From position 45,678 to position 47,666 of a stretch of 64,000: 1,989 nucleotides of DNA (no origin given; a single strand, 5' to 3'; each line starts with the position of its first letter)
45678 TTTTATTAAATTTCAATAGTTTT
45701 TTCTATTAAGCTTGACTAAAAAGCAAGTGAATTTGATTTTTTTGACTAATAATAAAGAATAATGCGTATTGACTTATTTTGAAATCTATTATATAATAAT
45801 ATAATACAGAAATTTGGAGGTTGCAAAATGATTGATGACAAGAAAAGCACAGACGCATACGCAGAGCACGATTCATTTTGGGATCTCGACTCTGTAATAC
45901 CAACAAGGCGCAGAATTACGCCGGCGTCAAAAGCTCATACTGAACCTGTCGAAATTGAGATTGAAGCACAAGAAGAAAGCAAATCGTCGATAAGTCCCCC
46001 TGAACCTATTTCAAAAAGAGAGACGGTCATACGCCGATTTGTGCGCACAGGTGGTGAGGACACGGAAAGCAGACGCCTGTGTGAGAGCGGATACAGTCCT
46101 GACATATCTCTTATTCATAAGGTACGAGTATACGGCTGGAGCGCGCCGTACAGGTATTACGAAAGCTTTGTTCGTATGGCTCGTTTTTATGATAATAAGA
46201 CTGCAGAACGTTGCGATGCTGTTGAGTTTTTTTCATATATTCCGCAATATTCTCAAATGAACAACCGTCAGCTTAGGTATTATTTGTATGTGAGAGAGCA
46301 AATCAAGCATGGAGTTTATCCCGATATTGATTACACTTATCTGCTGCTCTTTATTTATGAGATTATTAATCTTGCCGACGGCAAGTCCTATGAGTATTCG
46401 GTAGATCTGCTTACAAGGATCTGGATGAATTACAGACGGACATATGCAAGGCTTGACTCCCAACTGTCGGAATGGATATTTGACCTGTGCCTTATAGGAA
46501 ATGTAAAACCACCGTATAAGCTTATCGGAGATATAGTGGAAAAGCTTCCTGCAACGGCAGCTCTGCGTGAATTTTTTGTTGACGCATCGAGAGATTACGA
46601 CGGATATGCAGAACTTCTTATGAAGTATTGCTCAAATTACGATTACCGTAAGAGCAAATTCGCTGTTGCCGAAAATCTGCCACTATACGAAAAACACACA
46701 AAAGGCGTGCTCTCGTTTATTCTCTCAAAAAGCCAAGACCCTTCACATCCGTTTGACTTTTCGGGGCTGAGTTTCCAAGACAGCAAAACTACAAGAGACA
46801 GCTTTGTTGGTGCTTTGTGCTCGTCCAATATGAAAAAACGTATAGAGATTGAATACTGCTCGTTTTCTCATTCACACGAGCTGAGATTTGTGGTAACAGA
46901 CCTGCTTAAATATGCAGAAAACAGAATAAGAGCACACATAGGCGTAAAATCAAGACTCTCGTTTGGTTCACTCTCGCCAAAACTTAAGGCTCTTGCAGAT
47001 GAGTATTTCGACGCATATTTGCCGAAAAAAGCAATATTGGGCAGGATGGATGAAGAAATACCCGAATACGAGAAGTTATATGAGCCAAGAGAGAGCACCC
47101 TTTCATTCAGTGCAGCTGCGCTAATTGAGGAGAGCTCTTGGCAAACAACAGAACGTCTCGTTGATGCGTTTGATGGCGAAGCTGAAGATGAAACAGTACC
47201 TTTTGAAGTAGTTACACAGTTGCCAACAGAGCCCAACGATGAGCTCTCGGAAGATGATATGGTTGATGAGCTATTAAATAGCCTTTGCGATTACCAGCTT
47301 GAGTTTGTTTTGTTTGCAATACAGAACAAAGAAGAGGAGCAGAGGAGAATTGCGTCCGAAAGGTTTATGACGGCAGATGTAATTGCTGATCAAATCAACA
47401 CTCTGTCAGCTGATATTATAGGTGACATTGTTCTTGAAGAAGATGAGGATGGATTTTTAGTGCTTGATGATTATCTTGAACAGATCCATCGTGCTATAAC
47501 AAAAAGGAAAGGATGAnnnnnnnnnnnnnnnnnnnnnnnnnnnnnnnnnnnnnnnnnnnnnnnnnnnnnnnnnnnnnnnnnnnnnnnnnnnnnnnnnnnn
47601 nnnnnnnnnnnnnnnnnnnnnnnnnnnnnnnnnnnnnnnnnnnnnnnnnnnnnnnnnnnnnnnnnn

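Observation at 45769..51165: Self-contained TerB-N/TerB-C + DUF2791-like ATPase + Lhr-like helicase operon (Shango-type candidate anti-phage system)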

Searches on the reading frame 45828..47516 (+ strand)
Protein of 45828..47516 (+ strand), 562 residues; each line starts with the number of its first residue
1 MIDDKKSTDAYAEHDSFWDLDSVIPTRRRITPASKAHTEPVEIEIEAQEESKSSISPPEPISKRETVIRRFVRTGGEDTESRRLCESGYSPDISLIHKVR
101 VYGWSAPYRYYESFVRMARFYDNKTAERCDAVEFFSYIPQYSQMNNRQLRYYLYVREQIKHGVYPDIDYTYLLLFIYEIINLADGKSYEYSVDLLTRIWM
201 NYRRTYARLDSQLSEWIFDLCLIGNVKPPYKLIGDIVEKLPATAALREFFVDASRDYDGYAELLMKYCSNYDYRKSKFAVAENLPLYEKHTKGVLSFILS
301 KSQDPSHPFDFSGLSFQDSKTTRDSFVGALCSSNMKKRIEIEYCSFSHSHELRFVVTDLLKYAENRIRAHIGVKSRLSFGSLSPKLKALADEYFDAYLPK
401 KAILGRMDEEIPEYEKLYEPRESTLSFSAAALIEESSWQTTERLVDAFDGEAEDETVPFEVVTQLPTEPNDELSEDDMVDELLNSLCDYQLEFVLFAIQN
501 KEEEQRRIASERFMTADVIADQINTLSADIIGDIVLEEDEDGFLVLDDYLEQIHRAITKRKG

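Call 3: search_protein_families(library=pfam, proteins=[window:45828-47516:+], max_evalue=0.01)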
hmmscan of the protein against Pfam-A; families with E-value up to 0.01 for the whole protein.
window:45828-47516:+ (562 aa): 2 families
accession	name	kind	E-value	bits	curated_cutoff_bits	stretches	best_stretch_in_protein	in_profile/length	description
PF13208.11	TerB_N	-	1.8e-10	41.4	25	1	106-224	25-135/207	TerB N-terminal domain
PF15615.11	TerB_C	-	1.5e-06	28.9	26.3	1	428-553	22-147/148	TerB-C domain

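Call 4: search_protein_families(library=padloc, proteins=[window:45828-47516:+], max_evalue=0.01)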
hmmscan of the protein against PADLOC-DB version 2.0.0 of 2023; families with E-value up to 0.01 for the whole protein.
window:45828-47516:+ (562 aa): 1 family
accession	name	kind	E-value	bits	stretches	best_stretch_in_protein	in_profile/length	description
PDLC03958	SngA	-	8.9e-43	145.7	1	91-555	66-525/528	-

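Call 5: search_protein_families(library=ncbifam, proteins=[window:45828-47516:+], max_evalue=0.01)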
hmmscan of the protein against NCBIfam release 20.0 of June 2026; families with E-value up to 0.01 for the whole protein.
window:45828-47516:+ (562 aa): 0 families

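Call 11: find_encoding_contigs(protein=window:45828-47516:+, flank=10000, max_places=8)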
Protein window:45828-47516:+ (562 aa): no gene with exactly this product is on record in the collection.

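Call 23: find_homologous_proteins(query=window:45828-47516:+, max_evalue=0.001)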
Query window:45828-47516:+ (562 aa): 367 proteins with E <= 0.001 among 8000 candidates; the best 120 are listed.
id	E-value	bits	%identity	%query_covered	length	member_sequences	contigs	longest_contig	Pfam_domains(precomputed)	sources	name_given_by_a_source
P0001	0.0e+0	1268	100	100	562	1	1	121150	PF13208.12,PF15615.12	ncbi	-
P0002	4.9e-181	621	53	97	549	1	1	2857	PF13208.12,PF15615.12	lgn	-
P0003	3.0e-180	619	53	99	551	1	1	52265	PF13208.12,PF15615.12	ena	-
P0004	6.4e-178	611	52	97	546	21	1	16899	PF13208.12,PF15615.12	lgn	-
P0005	2.2e-177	609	51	98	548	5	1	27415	PF13208.12,PF15615.12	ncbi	-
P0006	3.1e-177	609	52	97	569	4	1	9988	PF13208.12,PF15615.12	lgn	-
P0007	5.7e-176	605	51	97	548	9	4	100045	PF13208.12,PF15615.12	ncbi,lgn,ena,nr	ncbi:MAG: TerB N-terminal domain-containing protein [Clostridia bacterium]|nr:TerB N-terminal domain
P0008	4.4e-175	602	51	99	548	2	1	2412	PF13208.12,PF15615.12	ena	-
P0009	5.1e-175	601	51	97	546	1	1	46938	PF13208.12,PF15615.12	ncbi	-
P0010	7.3e-175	601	52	97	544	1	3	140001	PF13208.12,PF15615.12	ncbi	-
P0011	1.1e-174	600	51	97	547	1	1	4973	PF13208.12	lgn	-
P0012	1.4e-174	600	50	99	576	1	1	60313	PF13208.12,PF15615.12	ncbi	-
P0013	2.1e-174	599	50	97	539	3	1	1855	PF13208.12,PF15615.12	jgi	jgi:hypothetical protein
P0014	3.0e-174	599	51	97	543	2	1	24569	PF13208.12,PF15615.12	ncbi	-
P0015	4.7e-174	598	50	97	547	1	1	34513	PF13208.12,PF15615.12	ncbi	-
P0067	5.6e-137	476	42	99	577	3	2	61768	PF13208.12,PF15615.12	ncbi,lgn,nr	ncbi:MAG: TerB N-terminal domain-containing protein [Clostridia bacterium]|nr:TerB N-terminal domain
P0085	1.9e-112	395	39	96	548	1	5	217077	PF13208.12,PF15615.12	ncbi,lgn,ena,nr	ncbi:MAG: TerB N-terminal domain-containing protein [Clostridia bacterium]|nr:TerB N-terminal domain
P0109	1.2e-107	379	37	96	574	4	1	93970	PF13208.12,PF15615.12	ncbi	-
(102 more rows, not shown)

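Call 24: list_cluster_members(proteins=[P0001, P0007, P0010])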
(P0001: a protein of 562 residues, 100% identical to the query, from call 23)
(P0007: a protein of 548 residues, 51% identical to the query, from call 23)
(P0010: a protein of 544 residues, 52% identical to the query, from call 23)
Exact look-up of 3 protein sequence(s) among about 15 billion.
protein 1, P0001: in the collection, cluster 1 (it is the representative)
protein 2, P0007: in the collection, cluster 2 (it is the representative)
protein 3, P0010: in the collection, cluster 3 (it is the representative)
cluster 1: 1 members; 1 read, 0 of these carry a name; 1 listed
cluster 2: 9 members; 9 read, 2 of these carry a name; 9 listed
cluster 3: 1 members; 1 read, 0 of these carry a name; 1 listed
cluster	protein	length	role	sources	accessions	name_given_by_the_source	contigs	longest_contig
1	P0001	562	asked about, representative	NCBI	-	-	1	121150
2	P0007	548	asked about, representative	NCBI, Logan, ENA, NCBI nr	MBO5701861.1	MAG: TerB N-terminal domain-containing protein [Clostridia bacterium] | TerB N-terminal domain-containing protein [Clostridia bacterium]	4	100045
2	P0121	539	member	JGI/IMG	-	hypothetical protein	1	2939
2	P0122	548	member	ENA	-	-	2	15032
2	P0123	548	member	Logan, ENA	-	-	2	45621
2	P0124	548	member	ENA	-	-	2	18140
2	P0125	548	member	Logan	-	-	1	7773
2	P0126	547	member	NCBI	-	-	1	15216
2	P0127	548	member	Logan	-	-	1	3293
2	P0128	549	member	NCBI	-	-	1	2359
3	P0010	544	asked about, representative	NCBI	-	-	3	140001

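Call 25: find_encoding_contigs(protein=P0007, flank=10000, max_places=4)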
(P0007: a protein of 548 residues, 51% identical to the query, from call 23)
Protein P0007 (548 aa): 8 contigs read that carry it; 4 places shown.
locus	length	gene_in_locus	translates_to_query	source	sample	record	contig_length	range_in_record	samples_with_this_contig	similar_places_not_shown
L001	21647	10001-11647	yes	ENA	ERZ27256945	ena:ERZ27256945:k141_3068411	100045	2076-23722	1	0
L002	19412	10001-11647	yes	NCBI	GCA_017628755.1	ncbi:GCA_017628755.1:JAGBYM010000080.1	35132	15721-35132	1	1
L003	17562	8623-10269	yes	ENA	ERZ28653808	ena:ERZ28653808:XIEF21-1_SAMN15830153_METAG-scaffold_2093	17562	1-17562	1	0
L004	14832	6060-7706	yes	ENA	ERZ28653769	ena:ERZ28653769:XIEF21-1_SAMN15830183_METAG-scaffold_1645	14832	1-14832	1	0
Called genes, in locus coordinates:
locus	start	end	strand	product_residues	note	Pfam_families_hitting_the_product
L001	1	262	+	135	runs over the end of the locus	-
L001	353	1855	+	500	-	PF00478:IMPDH, PF00571:CBS (weak)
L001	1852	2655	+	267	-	PF20582:UPF0758_N (weak), PF04002:RadC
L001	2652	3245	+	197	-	-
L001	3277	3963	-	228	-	PF01980:TrmO_N, PF18389:TrmO_C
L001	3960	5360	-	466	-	PF18073:Zn_ribbon_LapB, PF13481:AAA_25, PF06745:ATPase, PF23442:DUF7125, PF00004:AAA, PF13401:AAA_22 (weak), PF13541:ChlI (weak), PF05362:Lon_C, +1 more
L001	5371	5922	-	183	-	PF00149:Metallophos, PF12850:Metallophos_2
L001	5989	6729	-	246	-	PF01520:Amidase_3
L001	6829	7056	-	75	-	PF00550:PP-binding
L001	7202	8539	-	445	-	PF00768:Peptidase_S11, PF07943:PBP5_C (weak)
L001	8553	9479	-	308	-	PF06574:FAD_syn, PF01687:Flavokinase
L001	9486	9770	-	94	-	PF06135:IreB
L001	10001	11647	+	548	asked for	PF13208:TerB_N, PF15615:TerB_C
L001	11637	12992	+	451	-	PF10923:BrxC_BrxD, PF13191:AAA_16 (weak)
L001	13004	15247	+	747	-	PF04851:ResIII (weak), PF00270:DEAD, PF00271:Helicase_C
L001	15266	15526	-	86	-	-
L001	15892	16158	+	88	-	-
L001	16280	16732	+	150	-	PF22811:Zn_ribbon_NrdR, PF03477:ATP-cone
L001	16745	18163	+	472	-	PF00224:PK, PF02887:PK_C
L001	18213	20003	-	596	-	PF17297:PEPCK_N, PF00821:PEPCK_GTP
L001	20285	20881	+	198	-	PF01726:LexA_DNA_bind, PF00717:Peptidase_S24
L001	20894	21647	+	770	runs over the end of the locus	PF02687:FtsX (weak)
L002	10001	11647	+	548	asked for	PF13208:TerB_N, PF15615:TerB_C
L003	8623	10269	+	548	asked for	PF13208:TerB_N, PF15615:TerB_C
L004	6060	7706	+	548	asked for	PF13208:TerB_N, PF15615:TerB_C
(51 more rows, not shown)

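Call 26: find_encoding_contigs(protein=P0010, flank=10000, max_places=3)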
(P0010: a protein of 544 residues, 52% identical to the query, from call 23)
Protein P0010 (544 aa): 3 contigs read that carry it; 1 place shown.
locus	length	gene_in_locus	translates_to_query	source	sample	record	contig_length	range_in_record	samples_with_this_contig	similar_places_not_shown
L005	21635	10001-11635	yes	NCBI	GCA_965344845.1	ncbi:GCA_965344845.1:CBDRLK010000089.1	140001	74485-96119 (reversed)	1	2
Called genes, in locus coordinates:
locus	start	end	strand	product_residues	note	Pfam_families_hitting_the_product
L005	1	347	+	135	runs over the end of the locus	-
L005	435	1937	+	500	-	PF00478:IMPDH, PF00571:CBS (faint), PF01070:FMN_dh (weak)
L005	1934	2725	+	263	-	PF20582:UPF0758_N (weak), PF04002:RadC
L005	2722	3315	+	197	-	-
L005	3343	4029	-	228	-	PF01980:TrmO_N, PF18389:TrmO_C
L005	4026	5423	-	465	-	PF18073:Zn_ribbon_LapB, PF13481:AAA_25, PF06745:ATPase, PF23442:DUF7125 (weak), PF00004:AAA, PF13401:AAA_22 (weak), PF05362:Lon_C, PF13541:ChlI (weak), +2 more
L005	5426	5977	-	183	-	PF00149:Metallophos, PF12850:Metallophos_2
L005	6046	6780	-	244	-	PF01520:Amidase_3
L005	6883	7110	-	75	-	PF00550:PP-binding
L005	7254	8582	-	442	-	PF00768:Peptidase_S11, PF07943:PBP5_C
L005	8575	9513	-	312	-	PF06574:FAD_syn, PF01687:Flavokinase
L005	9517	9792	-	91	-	PF06135:IreB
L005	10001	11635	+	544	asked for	PF13208:TerB_N, PF15615:TerB_C (weak)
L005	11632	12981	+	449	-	PF10923:BrxC_BrxD, PF13191:AAA_16 (weak)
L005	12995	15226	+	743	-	PF04851:ResIII (weak), PF00270:DEAD, PF00271:Helicase_C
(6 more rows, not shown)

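Call 29: find_encoding_contigs(protein=P0067, flank=10000, max_places=2)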
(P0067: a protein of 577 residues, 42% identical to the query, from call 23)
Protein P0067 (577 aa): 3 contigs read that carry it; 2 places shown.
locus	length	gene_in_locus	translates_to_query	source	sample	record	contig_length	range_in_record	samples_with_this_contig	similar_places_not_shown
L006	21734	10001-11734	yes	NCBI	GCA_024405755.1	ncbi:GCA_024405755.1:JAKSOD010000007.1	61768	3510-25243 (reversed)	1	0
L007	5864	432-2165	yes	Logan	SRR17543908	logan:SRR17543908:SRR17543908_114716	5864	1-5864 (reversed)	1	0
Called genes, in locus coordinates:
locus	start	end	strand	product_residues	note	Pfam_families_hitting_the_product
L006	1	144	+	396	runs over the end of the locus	PF00768:Peptidase_S11, PF13354:Beta-lactamase2, PF07943:PBP5_C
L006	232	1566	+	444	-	PF00342:PGI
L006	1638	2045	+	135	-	-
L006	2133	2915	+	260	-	PF20582:UPF0758_N (weak), PF14464:Prok-JAB (weak), PF04002:RadC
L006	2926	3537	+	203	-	PF00486:Trans_reg_C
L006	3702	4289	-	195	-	-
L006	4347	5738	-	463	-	PF18073:Zn_ribbon_LapB, PF13481:AAA_25, PF03796:DnaB_C (weak), PF06745:ATPase, PF23442:DUF7125, PF00004:AAA, PF13401:AAA_22 (weak), PF05362:Lon_C, +1 more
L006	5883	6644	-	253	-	PF01520:Amidase_3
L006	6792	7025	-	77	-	PF00550:PP-binding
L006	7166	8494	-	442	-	PF00768:Peptidase_S11, PF13354:Beta-lactamase2 (weak), PF07943:PBP5_C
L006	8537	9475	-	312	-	PF06574:FAD_syn, PF01687:Flavokinase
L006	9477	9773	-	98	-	PF06135:IreB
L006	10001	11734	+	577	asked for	PF13208:TerB_N, PF15615:TerB_C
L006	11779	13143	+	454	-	PF10923:BrxC_BrxD, PF13191:AAA_16 (weak)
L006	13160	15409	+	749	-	PF04851:ResIII, PF00270:DEAD, PF00271:Helicase_C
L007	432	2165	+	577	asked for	PF13208:TerB_N, PF15615:TerB_C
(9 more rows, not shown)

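Call 30: find_encoding_contigs(protein=P0085, flank=10000, max_places=2)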
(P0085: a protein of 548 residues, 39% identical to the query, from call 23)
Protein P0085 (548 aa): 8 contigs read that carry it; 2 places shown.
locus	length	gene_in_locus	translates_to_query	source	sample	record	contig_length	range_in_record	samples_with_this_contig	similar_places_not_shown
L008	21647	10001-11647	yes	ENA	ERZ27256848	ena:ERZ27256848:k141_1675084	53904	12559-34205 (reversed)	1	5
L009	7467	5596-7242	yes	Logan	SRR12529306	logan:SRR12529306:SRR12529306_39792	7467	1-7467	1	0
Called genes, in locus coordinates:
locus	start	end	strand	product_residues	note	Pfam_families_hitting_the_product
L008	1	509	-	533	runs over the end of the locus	PF00149:Metallophos, PF02872:5_nucleotid_C (faint)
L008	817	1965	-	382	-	PF00389:2-Hacid_dh, PF02826:2-Hacid_dh_C, PF03446:NAD_binding_2 (weak)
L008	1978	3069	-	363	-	PF00266:Aminotran_5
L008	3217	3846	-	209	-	-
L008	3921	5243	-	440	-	PF13354:Beta-lactamase2 (weak), PF00768:Peptidase_S11, PF07943:PBP5_C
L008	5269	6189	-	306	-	PF06574:FAD_syn, PF01687:Flavokinase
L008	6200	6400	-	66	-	PF06135:IreB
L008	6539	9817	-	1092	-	-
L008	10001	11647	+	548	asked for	PF13208:TerB_N, PF15615:TerB_C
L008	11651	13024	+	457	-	PF10923:BrxC_BrxD, PF13191:AAA_16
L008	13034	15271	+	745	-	PF04851:ResIII (weak), PF00270:DEAD, PF00271:Helicase_C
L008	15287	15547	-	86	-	-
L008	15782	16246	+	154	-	PF22811:Zn_ribbon_NrdR, PF03477:ATP-cone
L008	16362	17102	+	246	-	-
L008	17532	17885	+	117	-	PF00392:GntR, PF01325:Fe_dep_repress (weak)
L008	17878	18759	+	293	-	PF00005:ABC_tran, PF13175:AAA_15 (faint), PF13304:AAA_21 (weak)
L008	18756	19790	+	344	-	-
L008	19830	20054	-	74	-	-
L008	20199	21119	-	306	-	PF01509:TruB_N, PF16198:TruB_C_2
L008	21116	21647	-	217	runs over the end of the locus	PF08242:Methyltransf_12 (faint), PF02390:Methyltransf_4, PF13649:Methyltransf_25 (faint)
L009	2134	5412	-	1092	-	-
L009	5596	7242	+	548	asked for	PF13208:TerB_N, PF15615:TerB_C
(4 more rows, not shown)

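Call 31: find_encoding_contigs(protein=P0109, flank=10000, max_places=2)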
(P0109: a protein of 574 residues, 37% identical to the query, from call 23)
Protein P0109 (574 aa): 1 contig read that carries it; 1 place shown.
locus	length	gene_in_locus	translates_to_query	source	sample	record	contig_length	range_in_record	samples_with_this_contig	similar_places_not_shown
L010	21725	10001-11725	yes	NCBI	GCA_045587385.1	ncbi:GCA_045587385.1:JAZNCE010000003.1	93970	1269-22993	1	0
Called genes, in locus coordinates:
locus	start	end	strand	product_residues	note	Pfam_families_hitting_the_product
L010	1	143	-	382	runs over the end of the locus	PF00389:2-Hacid_dh, PF02826:2-Hacid_dh_C, PF03446:NAD_binding_2 (weak)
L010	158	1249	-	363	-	PF00266:Aminotran_5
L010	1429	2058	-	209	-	-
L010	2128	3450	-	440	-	PF13354:Beta-lactamase2, PF00768:Peptidase_S11, PF07943:PBP5_C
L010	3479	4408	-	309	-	PF06574:FAD_syn, PF01687:Flavokinase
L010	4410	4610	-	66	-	PF06135:IreB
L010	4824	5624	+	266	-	-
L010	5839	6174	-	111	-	-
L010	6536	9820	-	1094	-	-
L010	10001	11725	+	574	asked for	PF13208:TerB_N, PF15615:TerB_C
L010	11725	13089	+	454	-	PF10923:BrxC_BrxD, PF13191:AAA_16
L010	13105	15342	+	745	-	PF00270:DEAD, PF04851:ResIII (weak), PF00271:Helicase_C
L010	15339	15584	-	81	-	-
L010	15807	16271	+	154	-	PF22811:Zn_ribbon_NrdR, PF03477:ATP-cone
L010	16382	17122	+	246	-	-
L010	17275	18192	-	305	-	PF01509:TruB_N, PF16198:TruB_C_2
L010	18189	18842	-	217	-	PF02390:Methyltransf_4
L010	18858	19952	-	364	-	PF01926:MMR_HSR1, PF02421:FeoB_N, PF06071:YchF-GTPase_C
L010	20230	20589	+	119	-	PF00392:GntR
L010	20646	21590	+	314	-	PF00005:ABC_tran, PF13304:AAA_21 (weak)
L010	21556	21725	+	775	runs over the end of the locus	-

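Call 38: search_protein_families(library=pfam, proteins=[L008:6539-9817:-], max_evalue=0.01)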
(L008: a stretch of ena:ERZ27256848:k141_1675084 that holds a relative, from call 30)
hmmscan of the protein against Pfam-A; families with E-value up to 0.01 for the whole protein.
L008:6539-9817:- (1092 aa): 1 family
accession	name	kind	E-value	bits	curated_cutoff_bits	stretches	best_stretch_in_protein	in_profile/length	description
PF12708.12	Pect-lyase_RHGA_epim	-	0.00024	21.4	27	1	423-453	3-34/213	Rhamnogalacturonase A/epimerase, pectate lyase-like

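Call 39: search_protein_families(library=padloc, proteins=[L008:6539-9817:-], max_evalue=0.01)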
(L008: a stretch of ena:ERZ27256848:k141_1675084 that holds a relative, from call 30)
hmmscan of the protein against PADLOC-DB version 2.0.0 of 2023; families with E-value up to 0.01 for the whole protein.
L008:6539-9817:- (1092 aa): 0 families

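Call 47: search_solved_structures(query=A2, max_evalue=1)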
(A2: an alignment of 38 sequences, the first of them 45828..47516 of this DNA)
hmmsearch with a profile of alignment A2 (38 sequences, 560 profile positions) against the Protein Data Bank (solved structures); distinct sequences matched with E-value up to 1: 0.

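Call 61: predict_structure(alignment_id=A2)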
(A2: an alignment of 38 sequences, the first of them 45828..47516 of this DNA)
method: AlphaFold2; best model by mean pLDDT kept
length: 562 residues; sequences in the alignment: 38
mean_pLDDT: 82.1   pTM: 0.58
mean pLDDT of the five models: 82.1, 80.8, 80.2, 80.0, 78.8
residues with pLDDT >= 90: 313; 70-90: 114; 50-70: 55; < 50: 80
segments of 3 or more residues with pLDDT < 50: 1-4, 28-35, 37-76, 404-409, 451-471
pLDDT, mean of each block of 10 residues (from residue 1): 50 58 55 47 44 41 42 46 84 83 88 95 96 95 97 98 97 98 95 97 94 94 92 81 82 76 89 93 95 94 84 86 94 94 86 93 96 92 94 93 51 66 70 88 76 44 42 84 97 97 98 97 97 96 97 93 79
secondary structure, 60 per line:
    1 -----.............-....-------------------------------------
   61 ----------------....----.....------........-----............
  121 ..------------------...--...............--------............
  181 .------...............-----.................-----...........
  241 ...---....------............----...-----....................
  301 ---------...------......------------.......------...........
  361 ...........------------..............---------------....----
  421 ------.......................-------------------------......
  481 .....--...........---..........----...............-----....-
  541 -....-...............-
elements in order: H6-18 H20-23 H77-80 E85-89 E96-103 H109-122 H146-160 H169-181 H188-202 H208-224 H230-243 H247-250 H257-268 H281-300 E319-324 E337-343 H350-371 H384-397 H413-416 H427-449 H475-485 H488-498 H502-511 H516-530 E536-539 E542-545 H547-561
